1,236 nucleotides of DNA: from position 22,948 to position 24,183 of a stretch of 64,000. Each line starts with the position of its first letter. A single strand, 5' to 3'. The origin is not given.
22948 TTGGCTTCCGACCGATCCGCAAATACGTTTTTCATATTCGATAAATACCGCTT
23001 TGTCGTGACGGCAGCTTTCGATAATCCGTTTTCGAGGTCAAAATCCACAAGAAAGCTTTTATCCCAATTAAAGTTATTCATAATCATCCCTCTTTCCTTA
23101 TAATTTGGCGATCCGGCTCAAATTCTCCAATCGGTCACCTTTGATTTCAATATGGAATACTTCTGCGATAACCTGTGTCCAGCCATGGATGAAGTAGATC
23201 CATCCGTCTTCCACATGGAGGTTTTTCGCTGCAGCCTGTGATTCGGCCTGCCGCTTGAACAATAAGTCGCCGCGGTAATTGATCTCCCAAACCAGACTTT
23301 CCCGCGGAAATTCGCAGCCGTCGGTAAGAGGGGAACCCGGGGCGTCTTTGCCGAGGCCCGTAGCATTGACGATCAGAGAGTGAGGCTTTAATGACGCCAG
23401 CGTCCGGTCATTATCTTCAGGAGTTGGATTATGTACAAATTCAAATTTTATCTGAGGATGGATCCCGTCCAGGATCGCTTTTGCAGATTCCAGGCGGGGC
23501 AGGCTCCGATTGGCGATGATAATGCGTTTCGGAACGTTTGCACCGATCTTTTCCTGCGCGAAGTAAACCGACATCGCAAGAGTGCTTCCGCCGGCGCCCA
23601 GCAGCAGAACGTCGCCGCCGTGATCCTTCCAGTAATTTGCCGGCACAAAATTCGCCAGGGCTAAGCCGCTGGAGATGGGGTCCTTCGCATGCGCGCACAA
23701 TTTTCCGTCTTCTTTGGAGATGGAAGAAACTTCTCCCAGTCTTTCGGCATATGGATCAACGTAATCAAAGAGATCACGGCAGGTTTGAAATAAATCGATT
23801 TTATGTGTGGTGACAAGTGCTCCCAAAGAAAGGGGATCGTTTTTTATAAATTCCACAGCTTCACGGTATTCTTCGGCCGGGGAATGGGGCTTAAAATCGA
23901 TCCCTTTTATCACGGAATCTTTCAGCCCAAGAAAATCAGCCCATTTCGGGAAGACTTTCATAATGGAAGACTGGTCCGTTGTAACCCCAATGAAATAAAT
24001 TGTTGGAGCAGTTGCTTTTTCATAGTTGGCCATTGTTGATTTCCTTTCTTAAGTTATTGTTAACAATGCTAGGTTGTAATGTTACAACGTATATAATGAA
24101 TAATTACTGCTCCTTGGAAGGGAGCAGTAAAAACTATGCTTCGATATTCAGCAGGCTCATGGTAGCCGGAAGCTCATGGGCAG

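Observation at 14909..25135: GntR-linked ten-gene catabolic cluster for an unassigned sugar, polyol or sugar acid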

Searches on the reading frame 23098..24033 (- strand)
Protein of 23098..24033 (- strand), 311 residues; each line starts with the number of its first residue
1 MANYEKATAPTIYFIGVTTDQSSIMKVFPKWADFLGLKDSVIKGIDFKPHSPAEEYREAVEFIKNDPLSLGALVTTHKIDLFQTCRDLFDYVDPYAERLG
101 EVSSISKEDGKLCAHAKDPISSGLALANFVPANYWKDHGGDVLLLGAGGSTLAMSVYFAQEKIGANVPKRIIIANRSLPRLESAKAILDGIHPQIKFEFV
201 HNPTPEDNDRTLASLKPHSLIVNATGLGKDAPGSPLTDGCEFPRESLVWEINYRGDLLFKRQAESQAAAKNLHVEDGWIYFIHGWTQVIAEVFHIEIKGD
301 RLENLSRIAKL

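Call 3: search_protein_families(library=pfam, proteins=[window:23098-24033:-])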
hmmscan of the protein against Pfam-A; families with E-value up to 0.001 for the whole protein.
window:23098-24033:- (311 aa): 0 families

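Call 4: search_protein_families(library=ncbifam, proteins=[window:23098-24033:-])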
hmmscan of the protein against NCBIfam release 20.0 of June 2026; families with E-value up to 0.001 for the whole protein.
window:23098-24033:- (311 aa): 9 families
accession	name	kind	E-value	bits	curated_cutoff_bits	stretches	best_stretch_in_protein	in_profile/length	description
NF001315.0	PRK00258.2-4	equivalog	1.2e-11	44.4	413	1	88-255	77-231/284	shikimate dehydrogenase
NF001312.0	PRK00258.1-4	equivalog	1.6e-09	37.4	295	1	37-254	32-228/285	shikimate dehydrogenase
TIGR00507.1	aroE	equivalog_domain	1.6e-08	34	200.2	1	52-253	38-215/270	shikimate dehydrogenase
NF001310.0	PRK00258.1-2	equivalog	1.3e-06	27.8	221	1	70-270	57-239/279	shikimate dehydrogenase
NF009200.0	PRK12548.1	subfamily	1.7e-06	27.6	432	1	85-248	76-232/289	shikimate dehydrogenase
NF001316.0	PRK00258.2-5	equivalog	3.7e-06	26.4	247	1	73-185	57-153/263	shikimate dehydrogenase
NF001319.0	PRK00258.3-3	equivalog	6.6e-06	25.4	252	1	87-162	75-145/279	shikimate dehydrogenase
NF009201.0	PRK12549.1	subfamily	8.9e-05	21.8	235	1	83-238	77-216/286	shikimate dehydrogenase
NF001313.0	PRK00258.2-1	equivalog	0.00058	19.5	431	1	85-230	76-211/290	shikimate dehydrogenase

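Call 9: search_solved_structures(query=window:23098-24033:-, max_evalue=0.01)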
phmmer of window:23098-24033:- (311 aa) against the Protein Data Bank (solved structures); distinct sequences matched with E-value up to 0.01: 6.
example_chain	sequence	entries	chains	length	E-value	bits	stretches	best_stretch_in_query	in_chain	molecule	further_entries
1nvt_A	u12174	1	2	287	5.7e-05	25.6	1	76-198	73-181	Shikimate 5'-dehydrogenase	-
4omu_A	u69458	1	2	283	0.00017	24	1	75-207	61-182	Shikimate dehydrogenase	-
2egg_A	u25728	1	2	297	0.00032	23.2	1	88-183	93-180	Shikimate 5-dehydrogenase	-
2hk7_A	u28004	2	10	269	0.0019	20.7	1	85-167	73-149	Shikimate dehydrogenase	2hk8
2hk9_A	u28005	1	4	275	0.0019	20.6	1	85-167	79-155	Shikimate dehydrogenase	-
1wxd_A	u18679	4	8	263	0.0022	20.5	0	88-165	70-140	shikimate 5-dehydrogenase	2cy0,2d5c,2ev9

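Call 14: find_homologous_proteins(query=window:23098-24033:-)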
Query window:23098-24033:- (311 aa): 8000 proteins with E <= 0.001 among 8000 candidates; the best 120 are listed.
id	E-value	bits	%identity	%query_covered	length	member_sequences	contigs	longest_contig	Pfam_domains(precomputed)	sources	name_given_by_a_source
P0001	8.2e-209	710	100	100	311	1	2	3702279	-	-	-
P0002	3.6e-199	678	95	100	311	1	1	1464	-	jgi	-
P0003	2.9e-185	633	89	100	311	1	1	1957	-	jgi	jgi:shikimate 5-dehydrogenase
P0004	1.6e-184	630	88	100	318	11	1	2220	-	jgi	-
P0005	1.4e-183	627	88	100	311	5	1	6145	-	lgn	-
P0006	1.9e-183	627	88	100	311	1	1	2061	-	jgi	jgi:shikimate 5-dehydrogenase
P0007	2.2e-181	620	87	100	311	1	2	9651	-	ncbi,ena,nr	ncbi:MAG TPA: shikimate dehydrogenase [Bacillota bacterium]|nr:shikimate dehydrogenase [Bacillota ba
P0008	4.4e-180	616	85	100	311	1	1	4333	-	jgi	jgi:Shikimate 5-dehydrogenase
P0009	9.5e-179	611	86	100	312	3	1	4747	-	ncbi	-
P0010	9.9e-179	611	85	100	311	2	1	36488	-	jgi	jgi:shikimate 5-dehydrogenase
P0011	1.2e-178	611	86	100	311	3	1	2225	-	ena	-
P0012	7.0e-178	608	86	100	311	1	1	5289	-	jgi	jgi:shikimate 5-dehydrogenase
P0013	5.3e-176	602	85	100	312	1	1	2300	-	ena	-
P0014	7.3e-176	602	85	100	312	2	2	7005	-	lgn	-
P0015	1.1e-175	601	84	99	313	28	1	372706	-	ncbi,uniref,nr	ncbi:shikimate dehydrogenase family protein [Faecalicatena contorta]|uniref:Shikimate 5-dehydrogenas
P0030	1.3e-174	598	84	100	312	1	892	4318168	-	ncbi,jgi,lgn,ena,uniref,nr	ncbi:MAG: shikimate dehydrogenase family protein [[Clostridium] scindens]|uniref:shikimate dehydroge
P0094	4.5e-173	593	83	100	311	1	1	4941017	-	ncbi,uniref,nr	ncbi:shikimate dehydrogenase [Anoxybacterium hadale]|uniref:Shikimate dehydrogenase n=1 Tax=Anoxybac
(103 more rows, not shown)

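Call 16: find_encoding_contigs(protein=P0030, flank=10000, max_places=3)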
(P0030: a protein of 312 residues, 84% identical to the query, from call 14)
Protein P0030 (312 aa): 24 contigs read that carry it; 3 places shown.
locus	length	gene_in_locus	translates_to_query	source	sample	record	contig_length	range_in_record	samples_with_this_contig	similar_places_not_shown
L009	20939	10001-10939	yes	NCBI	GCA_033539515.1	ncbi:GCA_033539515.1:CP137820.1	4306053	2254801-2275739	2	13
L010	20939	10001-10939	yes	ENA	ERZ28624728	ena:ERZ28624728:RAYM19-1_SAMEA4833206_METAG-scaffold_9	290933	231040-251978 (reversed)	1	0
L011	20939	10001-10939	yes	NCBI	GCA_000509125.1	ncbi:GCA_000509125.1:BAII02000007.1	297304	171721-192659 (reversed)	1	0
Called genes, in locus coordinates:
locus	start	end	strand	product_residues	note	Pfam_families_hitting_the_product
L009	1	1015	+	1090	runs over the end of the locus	PF17128:DUF5107, PF00515:TPR_1 (faint), PF07719:TPR_2 (faint), PF07721:TPR_4 (faint), PF13174:TPR_6 (faint), PF13181:TPR_8 (faint), PF13424:TPR_12 (weak), PF13428:TPR_14 (faint), +3 more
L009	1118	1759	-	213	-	PF00702:Hydrolase, PF12710:HAD, PF13419:HAD_2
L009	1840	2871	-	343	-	PF08240:ADH_N, PF00107:ADH_zinc_N, PF13602:ADH_zinc_N_2 (weak)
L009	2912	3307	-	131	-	PF00903:Glyoxalase, PF13669:Glyoxalase_4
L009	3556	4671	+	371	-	PF00465:Fe-ADH, PF13685:Fe-ADH_2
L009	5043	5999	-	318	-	PF02653:BPD_transp_2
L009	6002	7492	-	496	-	PF02463:SMC_N (faint), PF13175:AAA_15 (weak), PF00005:ABC_tran, PF09818:ABC_ATPase (faint), PF13401:AAA_22 (faint), PF13304:AAA_21 (faint), PF00005:ABC_tran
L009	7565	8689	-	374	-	PF13407:Peripla_BP_4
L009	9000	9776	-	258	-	PF00106:adh_short, PF01370:Epimerase (weak), PF08659:KR, PF13561:adh_short_C2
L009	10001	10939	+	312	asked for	-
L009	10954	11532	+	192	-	PF06560:GPI, PF00190:Cupin_1, PF07883:Cupin_2 (weak)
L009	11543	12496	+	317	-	PF02126:PTE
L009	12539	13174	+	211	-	PF01081:Aldolase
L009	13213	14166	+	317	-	PF00389:2-Hacid_dh, PF02826:2-Hacid_dh_C, PF03446:NAD_binding_2 (weak)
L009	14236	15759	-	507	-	PF00370:FGGY_N, PF02782:FGGY_C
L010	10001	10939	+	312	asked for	-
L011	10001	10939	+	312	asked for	-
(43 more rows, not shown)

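Call 17: find_encoding_contigs(protein=P0094, flank=10000, max_places=2)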
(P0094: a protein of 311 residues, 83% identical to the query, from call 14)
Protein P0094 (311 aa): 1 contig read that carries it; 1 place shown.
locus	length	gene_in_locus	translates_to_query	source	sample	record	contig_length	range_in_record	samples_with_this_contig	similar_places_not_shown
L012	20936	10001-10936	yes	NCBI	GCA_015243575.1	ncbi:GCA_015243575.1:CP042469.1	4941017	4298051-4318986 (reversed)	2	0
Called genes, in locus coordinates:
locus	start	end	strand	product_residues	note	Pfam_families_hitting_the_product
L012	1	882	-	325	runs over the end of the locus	PF02653:BPD_transp_2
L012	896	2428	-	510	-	PF00005:ABC_tran, PF13304:AAA_21 (faint), PF00005:ABC_tran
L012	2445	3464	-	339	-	PF02653:BPD_transp_2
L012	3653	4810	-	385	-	PF00532:Peripla_BP_1, PF13407:Peripla_BP_4, PF13377:Peripla_BP_3 (weak)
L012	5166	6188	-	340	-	PF08240:ADH_N, PF16912:Glu_dehyd_C, PF00107:ADH_zinc_N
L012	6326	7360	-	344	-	PF08240:ADH_N, PF16912:Glu_dehyd_C, PF00107:ADH_zinc_N, PF13602:ADH_zinc_N_2 (weak)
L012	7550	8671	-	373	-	PF13412:HTH_24 (faint), PF00480:ROK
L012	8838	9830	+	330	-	PF08450:SGL (weak)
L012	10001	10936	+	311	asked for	-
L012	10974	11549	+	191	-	PF06560:GPI, PF00190:Cupin_1, PF07883:Cupin_2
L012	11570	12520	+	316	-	PF02126:PTE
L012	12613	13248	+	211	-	PF01081:Aldolase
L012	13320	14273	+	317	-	PF00389:2-Hacid_dh, PF02826:2-Hacid_dh_C, PF00670:AdoHcyase_NAD (weak)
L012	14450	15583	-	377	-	PF00465:Fe-ADH, PF13685:Fe-ADH_2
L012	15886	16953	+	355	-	PF01476:LysM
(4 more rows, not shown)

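Call 23: find_related_loci(query=A1, collection=genome_contigs, flank=10000)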
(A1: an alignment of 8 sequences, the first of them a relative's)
Query A1 (311 aa) in genome_contigs; peptide patterns used: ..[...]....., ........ (x = any residue, [..] = any of these).
599 stretches matched a pattern (row limit reached: there are more); 549 encode a relative of the query (tblastn E <= 1e-3); the best 80 are kept; 80 distinct loci.
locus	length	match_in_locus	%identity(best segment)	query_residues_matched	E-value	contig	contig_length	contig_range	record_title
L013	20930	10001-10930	87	1-310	0e+0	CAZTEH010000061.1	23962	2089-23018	MAG TPA_asm: uncultured Oscillospiraceae bacterium isolate SRP302447_co4_101 genome assembly, contig: NODE_5541_length_2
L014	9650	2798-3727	87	1-310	0e+0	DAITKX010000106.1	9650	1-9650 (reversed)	MAG TPA_asm: Bacillota bacterium isolate CTOTU53 NODE_2095_length_9650_cov_3.338927, whole genome shotgun sequence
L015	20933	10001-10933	85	1-310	2e-180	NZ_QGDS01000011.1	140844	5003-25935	Faecalicatena contorta strain NLAE-zl-C134 Ga0104392_111, whole genome shotgun sequence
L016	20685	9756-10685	84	1-310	2e-179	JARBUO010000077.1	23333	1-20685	MAG: Bacillota bacterium isolate L_E1_T20_C_bin.72 scaffold_5960, whole genome shotgun sequence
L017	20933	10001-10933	84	1-310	1e-179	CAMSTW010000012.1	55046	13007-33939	MAG TPA_asm: uncultured Dorea sp. isolate SRR12358611_bin.14_metawrap_v1.3_MAG genome assembly, contig: NODE.66_length_5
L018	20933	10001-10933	84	1-310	1e-177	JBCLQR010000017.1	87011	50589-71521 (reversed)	Lachnospiraceae bacterium 62-26 voucher GPTB0109 scaffold17, whole genome shotgun sequence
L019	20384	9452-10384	81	1-310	3e-173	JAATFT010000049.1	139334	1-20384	MAG: Clostridiales bacterium isolate bin_249 k141_10060964, whole genome shotgun sequence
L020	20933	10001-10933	81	1-310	4e-173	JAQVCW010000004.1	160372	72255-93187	MAG: Lachnospiraceae bacterium isolate STD2_98 NODE_214_length_160372_cov_17.677837_Sandtown_D2, whole genome shotgun se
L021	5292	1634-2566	82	1-310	9e-176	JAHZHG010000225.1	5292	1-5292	MAG: Clostridiales bacterium isolate HRGM_Genome_3238 HRGM_Genome_3238_225, whole genome shotgun sequence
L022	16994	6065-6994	79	1-310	5e-172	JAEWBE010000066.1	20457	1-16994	MAG: Bacillota bacterium isolate OH_PBB_24 k127_1666086, whole genome shotgun sequence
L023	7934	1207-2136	80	1-310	7e-172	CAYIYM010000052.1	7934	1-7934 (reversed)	MAG TPA_asm: uncultured Lachnospiraceae bacterium isolate ERP123703_co1_255 genome assembly, contig: NODE_9613_length_79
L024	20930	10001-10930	79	1-310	6e-170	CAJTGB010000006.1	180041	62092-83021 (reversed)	Lachnospiraceae bacterium isolate A85_79.ET.DSS genome assembly, contig: MGBC000089.6, whole genome shotgun sequence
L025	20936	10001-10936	79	1-311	3e-169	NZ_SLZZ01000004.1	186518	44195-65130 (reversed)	Muricomes intestini strain DSM 29489 Ga0244712_104, whole genome shotgun sequence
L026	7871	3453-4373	79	4-310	8e-167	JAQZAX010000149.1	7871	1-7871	MAG: Anaerocolumna sp. isolate L_E1_T20_B_bin.60 scaffold_17989, whole genome shotgun sequence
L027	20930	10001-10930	75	1-310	8e-165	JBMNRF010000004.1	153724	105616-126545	MAG: Marvinbryantia sp. isolate SBF912SR2HQ0020 scaffold_336_c1, whole genome shotgun sequence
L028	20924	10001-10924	77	3-310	1e-164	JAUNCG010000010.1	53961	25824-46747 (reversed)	MAG: Eubacteriales bacterium isolate S21M_St_13 NODE_41_length_53961_cov_30.302156, whole genome shotgun sequence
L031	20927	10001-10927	74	1-310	4e-159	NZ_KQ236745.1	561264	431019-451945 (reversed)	Dorea sp. D27 supercont1.3, whole genome shotgun sequence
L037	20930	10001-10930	77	1-310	6e-167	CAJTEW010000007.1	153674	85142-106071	Lachnospiraceae bacterium isolate C63_86_CO_BP genome assembly, contig: MGBC000179.7, whole genome shotgun sequence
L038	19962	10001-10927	72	1-310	2e-155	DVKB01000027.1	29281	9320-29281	MAG TPA_asm: Candidatus Scatomonas merdigallinarum isolate CHK191-20366 CHK191__C300550_L29281_ERR3414586, whole genome 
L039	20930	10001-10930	72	1-310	5e-155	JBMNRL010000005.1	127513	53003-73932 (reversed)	MAG: Blautia sp. isolate SBF912SR2HQ0045 scaffold_494_c1, whole genome shotgun sequence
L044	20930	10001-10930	73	1-310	2e-154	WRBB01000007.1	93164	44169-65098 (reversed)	MAG: Lachnospiraceae bacterium isolate Lab288P1bin6 Ga0131853_10000270, whole genome shotgun sequence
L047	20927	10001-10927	71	1-309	3e-152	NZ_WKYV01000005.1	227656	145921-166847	Lactonifactor sp. BIOML-A5 scaffold5_size227656, whole genome shotgun sequence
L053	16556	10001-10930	67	1-310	4e-144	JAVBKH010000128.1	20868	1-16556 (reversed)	MAG: Oscillospiraceae bacterium isolate GLO_MAG_00230 c_000004492011, whole genome shotgun sequence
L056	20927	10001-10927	66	4-310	8e-139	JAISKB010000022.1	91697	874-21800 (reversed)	MAG: Christensenellaceae bacterium isolate Hs463_bin26 k119_332559, whole genome shotgun sequence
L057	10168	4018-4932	65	5-309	6e-138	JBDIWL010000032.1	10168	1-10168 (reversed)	MAG: Candidatus Caldatribacterium thermophilum isolate JZ-1.bins.129.201901 NODE_5853_length_10168_cov_2.567772, whole g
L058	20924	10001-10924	65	1-310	3e-138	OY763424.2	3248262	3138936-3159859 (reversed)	MAG: Oscillospiraceae bacterium isolate 2653369c-2d6a-477d-a763-16f58a0da7c0 genome assembly, chromosome: 1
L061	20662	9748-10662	65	5-309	4e-137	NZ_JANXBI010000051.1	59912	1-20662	MAG: Candidatus Caldatribacterium sp. isolate SKYB28 k141_365788, whole genome shotgun sequence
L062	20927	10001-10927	77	1-309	2e-163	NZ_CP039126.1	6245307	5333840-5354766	Blautia producta strain DSM 2950 chromosome, complete genome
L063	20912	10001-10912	65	6-309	9e-136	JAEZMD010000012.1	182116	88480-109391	MAG: Bacillota bacterium isolate OH_CDB_9 k127_1446032, whole genome shotgun sequence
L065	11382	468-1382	66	5-309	3e-135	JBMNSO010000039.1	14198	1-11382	MAG: Mahellales bacterium isolate SBF912SR1HQ0053 scaffold_6598_c2, whole genome shotgun sequence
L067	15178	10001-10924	67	1-310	2e-134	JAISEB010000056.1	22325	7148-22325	MAG: Treponema sp. isolate Gx485_bin165 k119_4158888, whole genome shotgun sequence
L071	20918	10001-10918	62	4-309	4e-133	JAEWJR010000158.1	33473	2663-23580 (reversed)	MAG: Bacillota bacterium isolate OH_PBrB_156 k127_388451, whole genome shotgun sequence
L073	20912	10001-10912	64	6-309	7e-132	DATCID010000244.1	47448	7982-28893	MAG TPA_asm: Ruminiclostridium sp. isolate SMAG_U7850 k141_295563, whole genome shotgun sequence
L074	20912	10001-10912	63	6-309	2e-131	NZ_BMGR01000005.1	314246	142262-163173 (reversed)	Paenibacillus abyssi strain CGMCC 1.12987 sequence05, whole genome shotgun sequence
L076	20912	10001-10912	65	6-309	3e-131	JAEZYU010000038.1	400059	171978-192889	MAG: Bacillota bacterium isolate OH_PFB_25 k127_426893, whole genome shotgun sequence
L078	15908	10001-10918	65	5-309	3e-130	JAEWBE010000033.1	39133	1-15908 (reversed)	MAG: Bacillota bacterium isolate OH_PBB_24 k127_393250, whole genome shotgun sequence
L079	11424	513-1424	64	6-309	5e-130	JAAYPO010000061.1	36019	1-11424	MAG: Clostridiaceae bacterium isolate AS22ysBPME_234 79939_AS22, whole genome shotgun sequence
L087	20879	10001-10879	65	5-297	1e-127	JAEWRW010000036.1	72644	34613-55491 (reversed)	MAG: Bacillota bacterium isolate OH_SBrB_79 k127_79873, whole genome shotgun sequence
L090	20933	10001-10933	61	1-309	5e-127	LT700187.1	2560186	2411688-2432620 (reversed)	Christensenella sp. Marseille-P2438 genome assembly, chromosome: contig00001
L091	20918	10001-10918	61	5-307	1e-126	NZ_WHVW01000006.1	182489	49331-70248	Sporosarcina obsidiansis strain A15 NODE_6_length_182489_cov_85.204257, whole genome shotgun sequence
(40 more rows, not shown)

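Call 27: search_protein_families(library=pfam, proteins=[L078:13251-14774:+, L044:2045-2821:+, L062:1571-2596:-, L053:12654-13448:-, L058:1023-2078:+, L074:704-1534:+, L028:14640-15677:+, L027:6044-7018:+, L023:203-883:-, L091:7235-7996:+], max_evalue=0.00001)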
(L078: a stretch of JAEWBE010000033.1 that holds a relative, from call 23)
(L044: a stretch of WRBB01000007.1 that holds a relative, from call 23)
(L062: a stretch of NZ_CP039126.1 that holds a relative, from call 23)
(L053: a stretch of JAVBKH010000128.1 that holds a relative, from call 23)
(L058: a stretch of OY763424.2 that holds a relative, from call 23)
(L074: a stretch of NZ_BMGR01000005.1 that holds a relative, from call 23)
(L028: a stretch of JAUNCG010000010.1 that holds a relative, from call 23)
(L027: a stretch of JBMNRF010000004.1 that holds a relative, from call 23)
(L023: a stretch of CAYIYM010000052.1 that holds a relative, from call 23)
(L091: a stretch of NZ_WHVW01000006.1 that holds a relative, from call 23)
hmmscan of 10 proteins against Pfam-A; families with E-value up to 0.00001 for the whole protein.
L078:13251-14774:+ (507 aa): 2 families
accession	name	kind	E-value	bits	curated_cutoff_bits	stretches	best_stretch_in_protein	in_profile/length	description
PF00370.27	FGGY_N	-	2.4e-49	168.6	28.8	1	8-254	1-245/245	FGGY family of carbohydrate kinases, N-terminal domain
PF02782.22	FGGY_C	-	9.5e-22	78.2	27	1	267-454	5-197/198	FGGY family of carbohydrate kinases, C-terminal domain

L044:2045-2821:+ (258 aa): 4 families
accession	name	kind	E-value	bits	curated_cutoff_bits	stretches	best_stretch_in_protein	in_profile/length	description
PF13561.12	adh_short_C2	-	3.7e-64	217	27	1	21-253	3-233/236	Enoyl-(Acyl carrier protein) reductase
PF00106.31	adh_short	-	8e-54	182.5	26.6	1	13-208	1-192/195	short chain dehydrogenase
PF08659.16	KR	-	1.3e-13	51.7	22.6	1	15-165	3-149/180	KR domain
PF01370.27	Epimerase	-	8e-06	25.9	20.9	0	15-180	1-157/240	NAD dependent epimerase/dehydratase family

L062:1571-2596:- (341 aa): 4 families
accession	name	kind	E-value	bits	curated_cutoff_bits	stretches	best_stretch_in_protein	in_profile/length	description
PF01408.29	GFO_IDH_MocA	-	6.5e-29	101.5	24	1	3-122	2-120/120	Oxidoreductase family, NAD-binding Rossmann fold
PF22725.1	GFO_IDH_MocA_C3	-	1.3e-25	90.2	27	1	130-254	1-123/124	GFO/IDH/MocA C-terminal domain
PF02894.22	GFO_IDH_MocA_C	-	1.9e-22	80.6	22.9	1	134-335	1-218/218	Oxidoreductase family, C-terminal alpha/beta domain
PF22685.1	Gal80p_C-like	-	6.2e-07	30.1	29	1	131-258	4-152/152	Gal80p, C-terminal domain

L053:12654-13448:- (264 aa): 4 families
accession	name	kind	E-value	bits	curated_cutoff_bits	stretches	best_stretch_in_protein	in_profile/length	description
PF00455.28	DeoRC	-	1.9e-50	171.4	31.8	1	84-241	2-159/160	DeoR C terminal sensor domain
PF08220.18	HTH_DeoR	-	8.9e-18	64.2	21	1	15-69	1-55/57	DeoR-like helix-turn-helix domain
PF08279.18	HTH_11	-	5.7e-07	29.8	25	1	15-56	1-43/55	HTH domain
PF00392.27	GntR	-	8.8e-06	25.7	27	0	16-66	10-62/64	Bacterial regulatory proteins, gntR family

L058:1023-2078:+ (351 aa): 4 families
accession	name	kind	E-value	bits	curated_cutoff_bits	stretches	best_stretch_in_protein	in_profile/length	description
PF00532.27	Peripla_BP_1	-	1e-25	91.2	22.2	1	72-289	2-222/281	Periplasmic binding proteins and sugar binding domain of LacI family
PF13377.12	Peripla_BP_3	-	7.3e-23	81.9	26.5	1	188-340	3-160/167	Periplasmic binding protein-like domain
PF00356.27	LacI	-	1.4e-22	79.7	27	1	15-60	1-46/46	Bacterial regulatory proteins, lacI family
PF13407.12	Peripla_BP_4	-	4.8e-13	49.7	35.1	1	74-322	1-251/258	Periplasmic binding protein domain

L074:704-1534:+ (276 aa): 1 family
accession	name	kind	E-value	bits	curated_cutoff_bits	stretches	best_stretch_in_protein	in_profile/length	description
PF00528.27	BPD_transp_1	-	3.2e-17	63.3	26.4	1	86-268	2-181/184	Binding-protein-dependent transport system inner membrane component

L028:14640-15677:+ (345 aa): 1 family
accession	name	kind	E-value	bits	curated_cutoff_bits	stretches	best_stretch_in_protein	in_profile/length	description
PF13407.12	Peripla_BP_4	-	2.2e-34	119.6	35.1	1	40-302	7-251/258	Periplasmic binding protein domain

L027:6044-7018:+ (324 aa): 1 family
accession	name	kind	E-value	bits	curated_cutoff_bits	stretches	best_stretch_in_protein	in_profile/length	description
PF07470.19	Glyco_hydro_88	-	9.4e-37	127.2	26.6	1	11-296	12-316/352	Glycosyl Hydrolase Family 88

L023:203-883:- (226 aa): 1 family
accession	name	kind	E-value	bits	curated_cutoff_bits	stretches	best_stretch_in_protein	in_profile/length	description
PF01791.15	DeoC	-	7e-09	36.1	23.8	1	41-208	40-213/229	DeoC/LacD family aldolase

L091:7235-7996:+ (253 aa): 1 family
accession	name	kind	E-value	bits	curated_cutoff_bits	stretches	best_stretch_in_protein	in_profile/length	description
PF01182.26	Glucosamine_iso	-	4.6e-25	89.2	27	1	17-235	2-219/225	Glucosamine-6-phosphate isomerases/6-phosphogluconolactonase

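Call 30: search_protein_families(library=pfam, proteins=[L057:6735-7187:+, L061:12924-13910:+, L057:8086-10167:+, L047:6652-7527:+, L047:7563-9866:+, L090:16261-17595:+, L079:9180-10247:+, L076:12489-13976:-, L063:14687-15325:-, L076:15555-16493:-], max_evalue=0.00001)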
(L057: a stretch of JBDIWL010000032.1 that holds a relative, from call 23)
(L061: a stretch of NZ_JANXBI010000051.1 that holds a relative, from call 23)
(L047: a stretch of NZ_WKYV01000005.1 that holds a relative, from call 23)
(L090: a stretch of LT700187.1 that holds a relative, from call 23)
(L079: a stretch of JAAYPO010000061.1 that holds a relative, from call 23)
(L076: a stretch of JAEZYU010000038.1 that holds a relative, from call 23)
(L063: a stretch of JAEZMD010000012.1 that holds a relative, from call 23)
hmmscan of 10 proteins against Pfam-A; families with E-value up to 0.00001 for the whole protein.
L057:6735-7187:+ (150 aa): 1 family
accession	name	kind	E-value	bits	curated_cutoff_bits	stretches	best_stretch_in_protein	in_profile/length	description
PF09424.15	YqeY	-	2.8e-39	134.9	27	1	7-147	1-143/143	Yqey-like protein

L061:12924-13910:+ (328 aa): 3 families
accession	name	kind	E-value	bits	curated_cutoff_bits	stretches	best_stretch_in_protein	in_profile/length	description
PF02562.22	PhoH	-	1.7e-95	318.8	27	1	116-319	2-205/205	PhoH-like protein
PF13604.12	AAA_30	-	4.7e-09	36.7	27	1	120-272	3-128/191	AAA domain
PF13245.12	AAA_19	-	4e-08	34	25.1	1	124-272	2-129/134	AAA domain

L057:8086-10167:+ (694 aa): 3 families
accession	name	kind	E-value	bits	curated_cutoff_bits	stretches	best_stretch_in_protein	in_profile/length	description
PF07697.16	7TMR-HDED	-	7.5e-43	147.5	27.6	1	67-278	2-223/224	7TM-HD extracellular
PF01966.28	HD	-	2.3e-19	70.2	22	1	493-636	1-115/116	HD domain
PF07698.17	7TM-7TMR_HD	-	2.8e-11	44.1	29.4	1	285-468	2-190/190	7TM receptor with intracellular HD hydrolase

L047:6652-7527:+ (291 aa): 8 families
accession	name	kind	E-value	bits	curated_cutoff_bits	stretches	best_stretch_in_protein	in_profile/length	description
PF04055.27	Radical_SAM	-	1.3e-16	61.7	29.5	1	91-230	11-161/166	Radical SAM superfamily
PF13353.11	Fer4_12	-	3.4e-11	44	22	1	15-154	2-86/137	4Fe-4S single cluster domain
PF00037.32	Fer4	-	3e-10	39.9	21.1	1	50-68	4-22/24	4Fe-4S binding domain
PF12837.12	Fer4_6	-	6e-09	35.9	25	0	48-68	3-23/24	4Fe-4S binding domain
PF12838.12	Fer4_7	-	1.4e-08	35.4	27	1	53-95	1-52/52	4Fe-4S dicluster domain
PF13484.11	Fer4_16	-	1.1e-06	29.7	30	0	53-68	1-16/66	4Fe-4S double cluster binding domain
PF14697.11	Fer4_21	-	2.1e-06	28.2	35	0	28-66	14-53/59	4Fe-4S dicluster domain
PF13187.11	Fer4_9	-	8.9e-06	26.1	27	1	53-96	1-52/52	4Fe-4S dicluster domain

L047:7563-9866:+ (767 aa): 2 families
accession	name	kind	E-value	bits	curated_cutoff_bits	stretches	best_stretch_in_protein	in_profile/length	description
PF02901.20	PFL-like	-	7.4e-93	312.8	24.3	1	73-608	105-626/647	Pyruvate formate lyase-like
PF01228.26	Gly_radical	-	1.6e-27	96.6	22.2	1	647-749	2-106/106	Glycine radical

L090:16261-17595:+ (444 aa): 0 families

L079:9180-10247:+ (355 aa): 1 family
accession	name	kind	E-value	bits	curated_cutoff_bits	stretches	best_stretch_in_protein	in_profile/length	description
PF01261.30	AP_endonuc_2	-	5e-33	115.3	31.1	1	50-337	2-248/249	Xylose isomerase-like TIM barrel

L076:12489-13976:- (495 aa): 2 families
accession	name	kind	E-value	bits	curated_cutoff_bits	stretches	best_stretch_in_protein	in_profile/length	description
PF02782.22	FGGY_C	-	3.3e-38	131.9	27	1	258-449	1-197/198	FGGY family of carbohydrate kinases, C-terminal domain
PF00370.27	FGGY_N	-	8.8e-29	101.2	28.8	1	8-246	2-242/245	FGGY family of carbohydrate kinases, N-terminal domain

L063:14687-15325:- (212 aa): 1 family
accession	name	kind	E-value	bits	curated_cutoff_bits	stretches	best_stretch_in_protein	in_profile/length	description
PF00596.27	Aldolase_II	-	1e-27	97.6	22.2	1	23-204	2-180/183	Class II Aldolase and Adducin N-terminal domain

L076:15555-16493:- (312 aa): 2 families
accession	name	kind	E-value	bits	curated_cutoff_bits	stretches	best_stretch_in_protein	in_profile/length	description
PF00294.29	PfkB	-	4.4e-35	121.9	25.8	1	12-287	8-293/302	pfkB family carbohydrate kinase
PF08543.17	Phos_pyr_kin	-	5.8e-08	32.9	27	1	164-284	105-232/246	Phosphomethylpyrimidine kinase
